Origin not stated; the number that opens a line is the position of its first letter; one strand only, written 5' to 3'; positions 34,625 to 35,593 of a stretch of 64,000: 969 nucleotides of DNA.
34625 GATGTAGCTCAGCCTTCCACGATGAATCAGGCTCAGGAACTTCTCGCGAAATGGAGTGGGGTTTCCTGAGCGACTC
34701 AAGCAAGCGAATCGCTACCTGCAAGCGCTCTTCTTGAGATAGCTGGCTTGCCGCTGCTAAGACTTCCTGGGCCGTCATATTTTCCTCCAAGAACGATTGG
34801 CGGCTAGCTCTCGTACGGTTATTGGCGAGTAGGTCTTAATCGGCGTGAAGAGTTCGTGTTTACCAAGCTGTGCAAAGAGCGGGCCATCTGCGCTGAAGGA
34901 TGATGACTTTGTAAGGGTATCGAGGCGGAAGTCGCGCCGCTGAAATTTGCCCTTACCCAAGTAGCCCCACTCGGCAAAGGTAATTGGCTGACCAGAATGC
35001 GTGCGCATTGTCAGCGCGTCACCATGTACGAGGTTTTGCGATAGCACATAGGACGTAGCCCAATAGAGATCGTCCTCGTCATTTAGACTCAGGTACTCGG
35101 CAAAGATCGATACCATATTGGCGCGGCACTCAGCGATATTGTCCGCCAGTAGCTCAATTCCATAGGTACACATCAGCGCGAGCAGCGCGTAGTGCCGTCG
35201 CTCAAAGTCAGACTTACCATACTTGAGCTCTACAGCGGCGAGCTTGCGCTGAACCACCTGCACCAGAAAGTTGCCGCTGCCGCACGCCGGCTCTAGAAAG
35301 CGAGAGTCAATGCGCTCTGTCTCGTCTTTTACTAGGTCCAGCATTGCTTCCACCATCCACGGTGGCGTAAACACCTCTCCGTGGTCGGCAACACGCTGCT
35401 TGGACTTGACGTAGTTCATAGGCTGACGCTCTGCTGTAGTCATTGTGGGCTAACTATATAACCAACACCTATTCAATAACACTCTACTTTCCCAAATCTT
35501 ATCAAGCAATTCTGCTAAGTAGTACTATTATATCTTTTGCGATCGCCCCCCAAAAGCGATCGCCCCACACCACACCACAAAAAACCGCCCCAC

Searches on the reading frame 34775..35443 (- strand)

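Call 66: search_protein_families(library=phrogs, proteins=[window:34775-35443:-], max_evalue=0.001)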
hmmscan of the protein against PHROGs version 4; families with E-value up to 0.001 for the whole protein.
window:34775-35443:- (222 aa): 6 families
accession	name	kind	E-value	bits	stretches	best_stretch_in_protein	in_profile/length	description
phrog_21201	-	other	2.1e-11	44.8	1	14-116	14-103/156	DNA methyltransferase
phrog_11371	-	unknown function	1.8e-10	41.5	1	15-116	283-368/383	-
phrog_4376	-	unknown function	4.3e-09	37.6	1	12-108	15-100/134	-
phrog_16674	-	other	1.2e-07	30.8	1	21-83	404-463/1364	DNA methyltransferase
phrog_799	-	other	2e-06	28.3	1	7-62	198-249/458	DNA methyltransferase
phrog_2713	-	unknown function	3.6e-06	27.2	1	19-110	189-263/520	-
